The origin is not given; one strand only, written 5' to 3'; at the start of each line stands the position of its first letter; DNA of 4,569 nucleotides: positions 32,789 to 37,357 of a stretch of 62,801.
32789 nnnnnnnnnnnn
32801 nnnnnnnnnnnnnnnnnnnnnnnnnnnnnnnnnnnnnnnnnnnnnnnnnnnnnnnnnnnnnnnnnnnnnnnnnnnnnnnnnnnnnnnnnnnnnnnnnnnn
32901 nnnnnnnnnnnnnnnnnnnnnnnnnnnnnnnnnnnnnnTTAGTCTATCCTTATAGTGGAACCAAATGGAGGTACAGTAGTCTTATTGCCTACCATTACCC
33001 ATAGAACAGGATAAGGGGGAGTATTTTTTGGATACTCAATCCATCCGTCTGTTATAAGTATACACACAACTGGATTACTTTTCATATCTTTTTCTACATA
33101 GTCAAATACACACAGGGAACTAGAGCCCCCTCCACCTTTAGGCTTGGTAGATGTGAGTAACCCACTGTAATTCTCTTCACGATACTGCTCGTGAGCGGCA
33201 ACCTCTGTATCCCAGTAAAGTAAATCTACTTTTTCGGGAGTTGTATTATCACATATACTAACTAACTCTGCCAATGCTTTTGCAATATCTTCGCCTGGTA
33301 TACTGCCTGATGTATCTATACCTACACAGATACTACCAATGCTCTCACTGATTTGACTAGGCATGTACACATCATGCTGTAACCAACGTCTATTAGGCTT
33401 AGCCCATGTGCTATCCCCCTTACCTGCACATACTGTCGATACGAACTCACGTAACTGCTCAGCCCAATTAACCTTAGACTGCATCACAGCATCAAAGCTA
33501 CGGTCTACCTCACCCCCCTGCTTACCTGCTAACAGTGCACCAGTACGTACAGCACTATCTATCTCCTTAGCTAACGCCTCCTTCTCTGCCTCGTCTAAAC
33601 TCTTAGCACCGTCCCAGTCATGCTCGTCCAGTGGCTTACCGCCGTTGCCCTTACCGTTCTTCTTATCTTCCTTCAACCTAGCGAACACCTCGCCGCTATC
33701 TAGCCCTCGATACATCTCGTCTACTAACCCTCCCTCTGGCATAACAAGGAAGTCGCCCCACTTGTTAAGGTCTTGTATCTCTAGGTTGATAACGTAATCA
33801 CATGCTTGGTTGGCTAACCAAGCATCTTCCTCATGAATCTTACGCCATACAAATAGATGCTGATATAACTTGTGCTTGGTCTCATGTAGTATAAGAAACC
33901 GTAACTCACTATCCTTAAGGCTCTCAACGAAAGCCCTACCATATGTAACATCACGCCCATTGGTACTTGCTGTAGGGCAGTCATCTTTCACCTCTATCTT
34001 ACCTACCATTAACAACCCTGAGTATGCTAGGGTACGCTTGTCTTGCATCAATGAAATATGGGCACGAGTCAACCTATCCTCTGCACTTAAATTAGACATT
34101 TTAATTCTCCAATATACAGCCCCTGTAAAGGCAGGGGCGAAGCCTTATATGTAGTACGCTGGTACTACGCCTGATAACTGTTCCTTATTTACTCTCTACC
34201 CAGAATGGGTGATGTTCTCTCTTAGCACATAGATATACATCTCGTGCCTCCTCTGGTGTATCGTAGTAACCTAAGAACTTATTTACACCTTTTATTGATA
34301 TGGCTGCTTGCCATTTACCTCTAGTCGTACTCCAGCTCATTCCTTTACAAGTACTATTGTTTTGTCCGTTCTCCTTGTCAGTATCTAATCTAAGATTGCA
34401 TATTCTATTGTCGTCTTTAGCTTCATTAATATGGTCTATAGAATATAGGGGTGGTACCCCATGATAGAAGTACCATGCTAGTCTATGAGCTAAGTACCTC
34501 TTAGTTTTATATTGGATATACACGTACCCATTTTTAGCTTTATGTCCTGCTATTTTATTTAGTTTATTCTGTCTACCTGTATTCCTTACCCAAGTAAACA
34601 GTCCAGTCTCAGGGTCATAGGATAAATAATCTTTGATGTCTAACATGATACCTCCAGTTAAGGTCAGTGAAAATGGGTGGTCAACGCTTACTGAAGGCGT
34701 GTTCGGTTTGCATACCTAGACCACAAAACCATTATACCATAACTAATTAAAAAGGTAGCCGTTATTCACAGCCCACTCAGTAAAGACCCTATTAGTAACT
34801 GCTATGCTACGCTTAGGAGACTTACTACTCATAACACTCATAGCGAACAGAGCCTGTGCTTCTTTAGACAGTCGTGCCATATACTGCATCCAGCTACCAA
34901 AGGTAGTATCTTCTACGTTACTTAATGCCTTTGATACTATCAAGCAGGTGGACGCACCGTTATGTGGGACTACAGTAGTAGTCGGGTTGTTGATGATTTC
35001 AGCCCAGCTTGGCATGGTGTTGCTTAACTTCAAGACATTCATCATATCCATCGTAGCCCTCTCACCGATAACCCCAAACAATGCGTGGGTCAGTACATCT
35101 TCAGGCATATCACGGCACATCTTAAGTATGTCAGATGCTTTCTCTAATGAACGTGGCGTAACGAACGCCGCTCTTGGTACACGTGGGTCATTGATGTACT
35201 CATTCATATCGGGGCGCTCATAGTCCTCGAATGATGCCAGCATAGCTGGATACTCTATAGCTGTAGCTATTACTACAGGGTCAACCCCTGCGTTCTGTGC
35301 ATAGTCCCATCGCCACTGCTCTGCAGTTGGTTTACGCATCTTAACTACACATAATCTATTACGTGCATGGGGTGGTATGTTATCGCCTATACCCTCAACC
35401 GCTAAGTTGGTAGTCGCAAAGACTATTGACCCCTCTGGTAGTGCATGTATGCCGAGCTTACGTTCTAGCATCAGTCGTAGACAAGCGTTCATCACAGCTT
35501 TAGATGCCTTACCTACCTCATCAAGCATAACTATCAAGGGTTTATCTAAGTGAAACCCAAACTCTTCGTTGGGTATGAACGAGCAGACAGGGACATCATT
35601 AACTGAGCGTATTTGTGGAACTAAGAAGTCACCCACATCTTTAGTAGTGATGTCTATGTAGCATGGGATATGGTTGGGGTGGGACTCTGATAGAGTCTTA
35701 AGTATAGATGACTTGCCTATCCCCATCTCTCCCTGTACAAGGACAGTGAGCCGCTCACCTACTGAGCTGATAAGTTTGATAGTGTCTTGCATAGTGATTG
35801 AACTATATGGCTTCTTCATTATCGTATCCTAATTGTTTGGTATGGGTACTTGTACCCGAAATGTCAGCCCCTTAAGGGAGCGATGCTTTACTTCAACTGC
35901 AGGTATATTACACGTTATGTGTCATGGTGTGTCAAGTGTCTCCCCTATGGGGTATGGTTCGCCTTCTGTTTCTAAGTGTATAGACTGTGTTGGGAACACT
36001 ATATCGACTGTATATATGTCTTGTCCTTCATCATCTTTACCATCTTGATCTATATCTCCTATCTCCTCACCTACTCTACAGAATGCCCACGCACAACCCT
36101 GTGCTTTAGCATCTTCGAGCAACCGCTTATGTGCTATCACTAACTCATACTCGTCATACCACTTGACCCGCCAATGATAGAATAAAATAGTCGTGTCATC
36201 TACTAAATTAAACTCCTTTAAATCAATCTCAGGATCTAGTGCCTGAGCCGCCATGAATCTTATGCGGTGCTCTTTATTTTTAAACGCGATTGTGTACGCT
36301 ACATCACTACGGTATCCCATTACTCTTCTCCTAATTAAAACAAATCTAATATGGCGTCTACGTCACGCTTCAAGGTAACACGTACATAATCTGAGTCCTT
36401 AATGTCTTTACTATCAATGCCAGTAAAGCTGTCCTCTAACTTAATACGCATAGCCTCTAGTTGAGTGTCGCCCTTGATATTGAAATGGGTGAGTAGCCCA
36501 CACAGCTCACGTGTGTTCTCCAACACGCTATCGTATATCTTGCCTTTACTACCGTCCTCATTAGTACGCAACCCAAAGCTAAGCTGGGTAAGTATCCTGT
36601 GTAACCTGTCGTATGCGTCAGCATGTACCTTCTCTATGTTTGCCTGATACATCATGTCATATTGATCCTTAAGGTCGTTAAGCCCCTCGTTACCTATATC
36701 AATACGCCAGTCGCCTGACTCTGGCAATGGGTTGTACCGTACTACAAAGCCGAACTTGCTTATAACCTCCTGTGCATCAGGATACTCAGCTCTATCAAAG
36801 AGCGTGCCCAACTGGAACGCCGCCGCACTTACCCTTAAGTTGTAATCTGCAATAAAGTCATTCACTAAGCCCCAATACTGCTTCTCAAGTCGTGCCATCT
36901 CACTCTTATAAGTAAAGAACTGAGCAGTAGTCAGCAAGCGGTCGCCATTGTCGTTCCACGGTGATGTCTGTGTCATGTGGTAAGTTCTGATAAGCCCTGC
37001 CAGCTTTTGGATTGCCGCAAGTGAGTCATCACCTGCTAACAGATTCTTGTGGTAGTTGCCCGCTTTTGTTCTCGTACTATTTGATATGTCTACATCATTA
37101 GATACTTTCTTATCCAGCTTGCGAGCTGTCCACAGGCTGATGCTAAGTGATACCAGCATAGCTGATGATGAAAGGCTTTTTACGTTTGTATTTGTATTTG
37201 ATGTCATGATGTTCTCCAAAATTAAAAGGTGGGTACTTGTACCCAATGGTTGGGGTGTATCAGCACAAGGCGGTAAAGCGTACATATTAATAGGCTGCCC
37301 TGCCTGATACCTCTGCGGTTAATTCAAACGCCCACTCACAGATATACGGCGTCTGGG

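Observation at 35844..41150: Seven copies of a 14-18 bp palindrome (T-Y-GGGTAC-K-TGTACCC-R-A) confined to the promoter-proximal end of the early arm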

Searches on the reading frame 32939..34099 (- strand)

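Call 9: search_protein_families(library=pfam, proteins=[window:32939-34099:-], max_evalue=0.01)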
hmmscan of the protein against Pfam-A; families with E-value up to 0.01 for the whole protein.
window:32939-34099:- (386 aa): 2 families
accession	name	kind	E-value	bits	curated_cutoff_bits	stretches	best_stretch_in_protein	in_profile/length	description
PF13203.12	DUF2201_N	-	1.4e-21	77.8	23.2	1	7-248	3-269/271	Putative metallopeptidase domain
PF09967.15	DUF2201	-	1.5e-17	64.3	26.4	1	258-386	2-123/123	VWA-like domain (DUF2201)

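Call 10: search_protein_families(library=phrogs, proteins=[window:32939-34099:-], max_evalue=0.001)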
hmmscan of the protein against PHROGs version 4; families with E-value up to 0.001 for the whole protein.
window:32939-34099:- (386 aa): 2 families
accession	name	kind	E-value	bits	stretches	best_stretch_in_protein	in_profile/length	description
phrog_1314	-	DNA, RNA and nucleotide metabolism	4.1e-81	274.1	1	5-386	10-391/394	HNH endonuclease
phrog_30358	-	unknown function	2e-13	51.8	1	185-385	6-199/204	-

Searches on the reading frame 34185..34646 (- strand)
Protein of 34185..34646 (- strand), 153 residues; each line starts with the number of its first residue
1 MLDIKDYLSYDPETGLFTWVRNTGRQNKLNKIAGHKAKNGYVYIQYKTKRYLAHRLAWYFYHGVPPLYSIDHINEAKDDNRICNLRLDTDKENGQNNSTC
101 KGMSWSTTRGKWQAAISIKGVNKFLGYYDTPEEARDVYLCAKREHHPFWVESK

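Call 9: search_protein_families(library=pfam, proteins=[window:34185-34646:-], max_evalue=0.01)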
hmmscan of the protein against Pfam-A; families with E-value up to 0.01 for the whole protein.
window:34185-34646:- (153 aa): 1 family
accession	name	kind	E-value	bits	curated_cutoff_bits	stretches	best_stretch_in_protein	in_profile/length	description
PF13392.12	HNH_3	-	7.4e-13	48.4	24.8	1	51-94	1-45/46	HNH endonuclease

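Call 10: search_protein_families(library=phrogs, proteins=[window:34185-34646:-], max_evalue=0.001)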
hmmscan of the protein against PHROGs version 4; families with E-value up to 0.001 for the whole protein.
window:34185-34646:- (153 aa): 15 families
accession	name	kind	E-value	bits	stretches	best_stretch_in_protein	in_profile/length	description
phrog_99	-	DNA, RNA and nucleotide metabolism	2e-54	186.8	1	3-148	113-262/383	HNH endonuclease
phrog_4578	-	DNA, RNA and nucleotide metabolism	9e-18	65.4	1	45-147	8-116/130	HNH endonuclease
phrog_3593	-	DNA, RNA and nucleotide metabolism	2.3e-14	54.6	1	34-137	76-188/210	HNH endonuclease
phrog_59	-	DNA, RNA and nucleotide metabolism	4.7e-13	50.3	1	20-95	158-233/423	HNH endonuclease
phrog_959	-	DNA, RNA and nucleotide metabolism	1.3e-12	48.7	1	30-105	33-118/138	HNH endonuclease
phrog_374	-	DNA, RNA and nucleotide metabolism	1.6e-11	44.7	1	57-146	314-407/617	HNH endonuclease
phrog_953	-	DNA, RNA and nucleotide metabolism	1.1e-10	42.4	1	91-145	307-361/420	HNH endonuclease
phrog_826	-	DNA, RNA and nucleotide metabolism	2e-07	31.9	1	34-95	90-156/281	HNH endonuclease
phrog_1492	-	DNA, RNA and nucleotide metabolism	5.6e-07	30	1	37-95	96-157/414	HNH endonuclease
phrog_13470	-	DNA, RNA and nucleotide metabolism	1.3e-05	26.4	1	73-134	71-131/152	HNH endonuclease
phrog_1872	-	DNA, RNA and nucleotide metabolism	7.7e-05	23.7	1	34-72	41-84/166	endonuclease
phrog_36769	-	unknown function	0.00015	22.2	1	48-147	236-349/367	-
phrog_7545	-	DNA, RNA and nucleotide metabolism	0.00042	21.5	1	26-92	53-128/160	HNH endonuclease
phrog_1891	-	DNA, RNA and nucleotide metabolism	0.00052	20.5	1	36-97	145-212/255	HNH endonuclease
phrog_15471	-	DNA, RNA and nucleotide metabolism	0.00059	20.7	1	42-112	23-96/183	HNH endonuclease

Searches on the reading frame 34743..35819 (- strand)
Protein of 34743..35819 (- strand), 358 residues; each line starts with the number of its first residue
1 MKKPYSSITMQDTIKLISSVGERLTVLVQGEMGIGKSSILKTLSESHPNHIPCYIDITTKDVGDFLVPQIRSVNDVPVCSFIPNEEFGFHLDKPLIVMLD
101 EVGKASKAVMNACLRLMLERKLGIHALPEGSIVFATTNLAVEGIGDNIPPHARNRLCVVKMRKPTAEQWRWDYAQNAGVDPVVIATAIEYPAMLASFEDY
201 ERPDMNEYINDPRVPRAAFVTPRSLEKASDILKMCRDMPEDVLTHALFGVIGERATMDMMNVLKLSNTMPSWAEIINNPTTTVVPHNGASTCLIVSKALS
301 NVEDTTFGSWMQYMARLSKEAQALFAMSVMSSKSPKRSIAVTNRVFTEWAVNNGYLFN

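Call 9: search_protein_families(library=pfam, proteins=[window:34743-35819:-], max_evalue=0.01)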
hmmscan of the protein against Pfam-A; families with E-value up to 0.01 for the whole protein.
window:34743-35819:- (358 aa): 3 families
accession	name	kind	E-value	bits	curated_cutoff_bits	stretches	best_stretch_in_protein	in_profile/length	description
PF07728.20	AAA_5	-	6.8e-05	23.3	22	1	26-124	2-97/139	AAA domain (dynein-related subfamily)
PF13191.12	AAA_16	-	0.0002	22.4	32.6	1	24-50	25-51/167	AAA ATPase domain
PF00158.32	Sigma54_activat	-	0.0018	18.4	20.2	0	9-56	7-55/168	Sigma-54 interaction domain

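Call 10: search_protein_families(library=phrogs, proteins=[window:34743-35819:-], max_evalue=0.001)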
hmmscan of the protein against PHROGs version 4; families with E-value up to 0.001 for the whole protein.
window:34743-35819:- (358 aa): 1 family
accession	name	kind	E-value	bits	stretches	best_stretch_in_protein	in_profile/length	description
phrog_1297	-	other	1e-45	157.3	1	7-357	8-353/356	ATPase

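Call 11: search_dna_similar(query=window:34743-35819:-, collection=phages, mode=protein, max_rows=25)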
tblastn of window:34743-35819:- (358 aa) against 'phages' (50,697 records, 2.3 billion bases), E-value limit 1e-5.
Records with a match: 285; places in all: 285; records where one place covers at least 80% of the query: 56.
Best place of each record, by identity: <60% 285.
By first word of the organism name: Escherichia 113; Klebsiella 29; Pseudomonas 20; Vibrio 17; Achromobacter 16; Campylobacter 16; Erwinia 14; Salmonella 11; Cronobacter 9; Burkholderia 5; and 19 more.
By host as written in the record: Escherichia coli 36; - 24; Campylobacter jejuni 15; Escherichia coli K-12 12; Escherichia coli K-12 MG1655 12; Klebsiella pneumoniae 12; Achromobacter xylosoxidans I2BC 11; Cronobacter sakazakii 9; and 81 more.
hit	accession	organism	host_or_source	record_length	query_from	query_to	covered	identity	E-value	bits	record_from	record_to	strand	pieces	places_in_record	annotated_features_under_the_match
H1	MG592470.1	Vibrio phage 1.097.O._10N.286.49.B3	Vibrio sp.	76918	16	357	96%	26.4%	2e-11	71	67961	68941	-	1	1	P-loop containing nucleoside triphosphate hydrolase | hypothetical protein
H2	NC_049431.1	Vibrio phage 1.097.O._10N.286.49.B3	Vibrio sp.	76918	16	357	96%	26.4%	2e-11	71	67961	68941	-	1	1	ATPase | HNH endonuclease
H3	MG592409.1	Vibrio phage 1.025.O._10N.222.46.B6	Vibrio splendidus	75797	7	357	98%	25.0%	5e-12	73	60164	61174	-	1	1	hypothetical protein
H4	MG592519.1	Vibrio phage 1.150.O._10N.222.46.A6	Vibrio splendidus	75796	7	357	98%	25.0%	5e-12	73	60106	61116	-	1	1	hypothetical protein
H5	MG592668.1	Vibrio phage 2.130.O._10N.222.46.C2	Vibrio splendidus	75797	7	357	98%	25.0%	5e-12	73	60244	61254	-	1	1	hypothetical protein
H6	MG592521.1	Vibrio phage 1.152.O._10N.222.46.E1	Vibrio splendidus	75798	7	357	98%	25.0%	5e-12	73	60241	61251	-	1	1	hypothetical protein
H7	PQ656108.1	Acinetobacter phage At2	Acinetobacter tandoii W4-4-4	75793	9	322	88%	26.8%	1e-10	69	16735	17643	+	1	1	hypothetical protein (x2)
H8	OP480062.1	Erwinia phage pEa_SNUABM_55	Erwinia amylovora TS3128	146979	23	353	92%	25.0%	1e-10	69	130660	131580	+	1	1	hypothetical protein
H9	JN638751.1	Bacillus phage G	Bacillus megaterium str. ATCC 43725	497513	6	350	96%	23.4%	6e-6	54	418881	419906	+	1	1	566: gp566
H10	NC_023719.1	Bacillus phage G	Bacillus megaterium str. ATCC 43725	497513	6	350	96%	23.4%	6e-6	54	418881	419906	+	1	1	566: ATPase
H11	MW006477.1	Salmonella phage GEC_vB_MG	Salmonella enterica Enteritidis SeE.3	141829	8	314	86%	26.2%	2e-6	56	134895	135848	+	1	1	ATPase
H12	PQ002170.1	Salmonella phage vB_Sen_SG_WM_RUS_R7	Salmonella enterica subsp. enterica ...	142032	8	314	86%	26.2%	2e-6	56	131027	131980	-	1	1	ATPase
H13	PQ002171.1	Salmonella phage vB_Sen_SG_WM_SEW_6S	Salmonella enterica subsp. enterica ...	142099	8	314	86%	26.2%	2e-6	56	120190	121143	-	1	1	ATPase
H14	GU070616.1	Salmonella phage PVPSE1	Salmonella enteritidis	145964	8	314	86%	26.2%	2e-6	56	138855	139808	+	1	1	225: MoxR ATPase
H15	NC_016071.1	Salmonella phage PVPSE1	Salmonella enteritidis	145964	8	314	86%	26.2%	2e-6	56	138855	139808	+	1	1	225: ATPase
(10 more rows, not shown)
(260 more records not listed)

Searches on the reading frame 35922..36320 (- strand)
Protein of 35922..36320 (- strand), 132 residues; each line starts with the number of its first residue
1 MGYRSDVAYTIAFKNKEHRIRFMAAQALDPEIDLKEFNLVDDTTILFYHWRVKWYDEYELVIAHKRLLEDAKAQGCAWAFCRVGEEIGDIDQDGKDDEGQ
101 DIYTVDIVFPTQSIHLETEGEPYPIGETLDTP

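Call 78: search_protein_families(library=pfam, proteins=[window:35922-36320:-], max_evalue=0.05)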
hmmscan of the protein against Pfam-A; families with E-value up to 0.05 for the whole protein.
window:35922-36320:- (132 aa): 0 families

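Call 79: search_protein_families(library=phrogs, proteins=[window:35922-36320:-], max_evalue=0.01)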
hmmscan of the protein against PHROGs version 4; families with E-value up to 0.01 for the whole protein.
window:35922-36320:- (132 aa): 0 families

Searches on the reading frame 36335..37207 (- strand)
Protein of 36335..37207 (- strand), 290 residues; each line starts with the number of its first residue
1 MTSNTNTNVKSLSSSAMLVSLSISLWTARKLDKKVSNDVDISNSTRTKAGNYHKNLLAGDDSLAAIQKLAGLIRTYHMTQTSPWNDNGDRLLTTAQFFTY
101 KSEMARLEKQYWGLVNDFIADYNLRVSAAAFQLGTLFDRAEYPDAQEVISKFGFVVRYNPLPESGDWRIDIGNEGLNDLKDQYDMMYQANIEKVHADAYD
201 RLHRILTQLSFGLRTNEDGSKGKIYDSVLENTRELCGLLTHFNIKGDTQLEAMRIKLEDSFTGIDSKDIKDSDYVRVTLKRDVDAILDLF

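Call 9: search_protein_families(library=pfam, proteins=[window:36335-37207:-], max_evalue=0.01)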
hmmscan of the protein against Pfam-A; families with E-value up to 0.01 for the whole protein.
window:36335-37207:- (290 aa): 0 families

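Call 10: search_protein_families(library=phrogs, proteins=[window:36335-37207:-], max_evalue=0.001)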
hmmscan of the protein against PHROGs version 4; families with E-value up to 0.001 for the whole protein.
window:36335-37207:- (290 aa): 0 families

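Call 24: find_related_loci(query=window:36335-37207:-, collection=viral_contigs, flank=10000)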
Query window:36335-37207:- (290 aa) in viral_contigs; peptide patterns used: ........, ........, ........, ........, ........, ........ (x = any residue, [..] = any of these).
25 stretches matched a pattern; 14 encode a relative of the query (tblastn E <= 1e-3); 14 distinct loci.
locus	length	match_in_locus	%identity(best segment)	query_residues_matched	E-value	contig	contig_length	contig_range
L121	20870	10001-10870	99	1-290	0e+0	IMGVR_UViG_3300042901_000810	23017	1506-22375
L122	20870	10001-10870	99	1-290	0e+0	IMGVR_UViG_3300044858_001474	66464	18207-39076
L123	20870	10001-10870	99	1-290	0e+0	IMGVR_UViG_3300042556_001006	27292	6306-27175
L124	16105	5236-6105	91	1-290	8e-179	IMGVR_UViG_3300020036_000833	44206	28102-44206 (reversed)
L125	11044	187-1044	81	5-290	9e-165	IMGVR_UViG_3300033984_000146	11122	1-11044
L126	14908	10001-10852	82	5-288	3e-164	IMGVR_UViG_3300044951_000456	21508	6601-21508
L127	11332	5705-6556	82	5-288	5e-164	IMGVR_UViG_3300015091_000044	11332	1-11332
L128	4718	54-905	82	5-288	2e-167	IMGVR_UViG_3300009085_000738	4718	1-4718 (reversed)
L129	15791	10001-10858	81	5-290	1e-162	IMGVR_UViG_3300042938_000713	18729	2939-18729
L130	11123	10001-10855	82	6-290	2e-161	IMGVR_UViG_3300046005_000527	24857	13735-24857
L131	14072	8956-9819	71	1-288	2e-143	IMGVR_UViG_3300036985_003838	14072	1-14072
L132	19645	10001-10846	64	9-290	6e-128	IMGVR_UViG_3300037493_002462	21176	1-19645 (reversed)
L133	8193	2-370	79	166-288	4e-66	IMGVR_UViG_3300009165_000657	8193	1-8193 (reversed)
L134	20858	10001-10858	72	5-290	5e-146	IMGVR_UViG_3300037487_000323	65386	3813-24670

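Call 29: search_dna_similar(query=window:36335-37207:-, collection=phages, mode=protein, max_rows=15)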
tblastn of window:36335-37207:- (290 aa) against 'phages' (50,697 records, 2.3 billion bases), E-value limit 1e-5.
Records with a match: 3; places in all: 3; records where one place covers at least 80% of the query: 3.
Best place of each record, by identity: <60% 3.
By first word of the organism name: Planktothrix 2; Synechococcus 1.
By host as written in the record: Synechococcus sp. 1; - 1; Planktothricoides raciborskii 1.
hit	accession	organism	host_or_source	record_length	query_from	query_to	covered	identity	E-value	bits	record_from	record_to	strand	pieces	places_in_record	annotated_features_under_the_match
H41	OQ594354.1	Synechococcus phage MinM2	Synechococcus sp.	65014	26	258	80%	26.4%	4e-20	96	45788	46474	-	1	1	DUF3150 domain-containing protein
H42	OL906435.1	Planktothrix phage Pag-Yong1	Planktothrix agardhii FACHB-1261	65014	26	258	80%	26.4%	4e-20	96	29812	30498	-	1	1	hypothetical protein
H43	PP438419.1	Planktothrix phage Pra-JY27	Planktothricoides raciborskii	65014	26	258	80%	26.4%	4e-20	96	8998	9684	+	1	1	hypothetical protein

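Call 51: search_protein_families(library=pfam, proteins=[L126:4926-5606:+, L132:4285-5010:+, L134:4153-4899:+, L122:3997-4914:+, L129:4342-5163:+, L130:4006-5043:+], max_evalue=1)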
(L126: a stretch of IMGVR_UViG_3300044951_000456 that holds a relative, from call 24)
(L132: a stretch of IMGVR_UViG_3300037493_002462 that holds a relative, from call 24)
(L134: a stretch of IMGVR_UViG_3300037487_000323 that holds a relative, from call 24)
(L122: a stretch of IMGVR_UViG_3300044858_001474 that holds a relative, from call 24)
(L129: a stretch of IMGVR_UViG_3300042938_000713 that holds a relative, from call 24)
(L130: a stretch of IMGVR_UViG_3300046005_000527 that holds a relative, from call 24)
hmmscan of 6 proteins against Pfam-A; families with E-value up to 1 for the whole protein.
L126:4926-5606:+ (226 aa): 1 family
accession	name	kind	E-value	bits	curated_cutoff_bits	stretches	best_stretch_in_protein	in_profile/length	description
PF18284.7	DNA_meth_N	-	0.2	12.1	25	1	117-141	28-52/57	DNA methylase N-terminal domain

L132:4285-5010:+ (241 aa): 1 family
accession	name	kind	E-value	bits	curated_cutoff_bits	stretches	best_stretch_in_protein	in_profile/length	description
PF13662.12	Toprim_4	-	0.04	14.6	25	1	86-116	47-76/85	Toprim domain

L134:4153-4899:+ (248 aa): 2 families
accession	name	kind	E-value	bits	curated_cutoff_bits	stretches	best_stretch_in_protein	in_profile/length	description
PF04625.18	DEC-1_N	-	0.00015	21.4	29.2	1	169-217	113-160/403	DEC-1 protein, N-terminal region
PF13662.12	Toprim_4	-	0.17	12.6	25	1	84-113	48-76/85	Toprim domain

L122:3997-4914:+ (305 aa): 1 family
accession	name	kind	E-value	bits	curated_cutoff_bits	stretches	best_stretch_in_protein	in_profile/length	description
PF18585.7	zf-CCCH_6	-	0.26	11.6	26.7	1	175-194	32-51/53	Chromatin remodeling factor Mit1 C-terminal Zn finger 2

L129:4342-5163:+ (273 aa): 1 family
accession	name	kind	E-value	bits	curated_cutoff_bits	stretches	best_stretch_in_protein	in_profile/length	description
PF14066.11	DUF4256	-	0.16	12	27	1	202-261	87-146/173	Protein of unknown function (DUF4256)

L130:4006-5043:+ (345 aa): 0 families

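Call 52: search_protein_families(library=phrogs, proteins=[L126:4926-5606:+, L132:4285-5010:+, L134:4153-4899:+, L122:3997-4914:+, L129:4342-5163:+, L130:4006-5043:+], max_evalue=0.1)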
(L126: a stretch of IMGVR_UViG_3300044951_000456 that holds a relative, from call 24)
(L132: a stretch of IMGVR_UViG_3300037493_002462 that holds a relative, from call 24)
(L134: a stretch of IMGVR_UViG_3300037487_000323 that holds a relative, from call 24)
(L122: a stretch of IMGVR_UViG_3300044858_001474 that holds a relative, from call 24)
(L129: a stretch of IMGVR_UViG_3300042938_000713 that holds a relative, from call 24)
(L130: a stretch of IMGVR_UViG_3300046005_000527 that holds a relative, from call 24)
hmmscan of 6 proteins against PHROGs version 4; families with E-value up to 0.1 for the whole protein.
L126:4926-5606:+ (226 aa): 1 family
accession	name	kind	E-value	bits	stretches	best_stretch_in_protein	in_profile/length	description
phrog_38461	-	unknown function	0.079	14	0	74-100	15-41/55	-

L132:4285-5010:+ (241 aa): 2 families
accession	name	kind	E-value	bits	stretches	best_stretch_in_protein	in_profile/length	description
phrog_15511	-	unknown function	0.0063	16.6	1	125-222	299-396/511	-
phrog_11133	-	unknown function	0.053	14.2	1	131-220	202-287/320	-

L134:4153-4899:+ (248 aa): 1 family
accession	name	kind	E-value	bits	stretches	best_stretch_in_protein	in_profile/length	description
phrog_777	-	head and packaging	0.084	13.1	1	115-201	38-125/580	major head protein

L122:3997-4914:+ (305 aa): 2 families
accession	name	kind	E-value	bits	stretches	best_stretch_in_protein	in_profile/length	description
phrog_1177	-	unknown function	0.029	15.7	1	135-187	50-101/117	-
phrog_16435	-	unknown function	0.072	14.3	0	218-253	54-89/107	-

L129:4342-5163:+ (273 aa): 1 family
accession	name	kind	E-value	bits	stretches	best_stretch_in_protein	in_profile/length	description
phrog_31292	-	unknown function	0.031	15.6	1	134-231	13-111/146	-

L130:4006-5043:+ (345 aa): 0 families
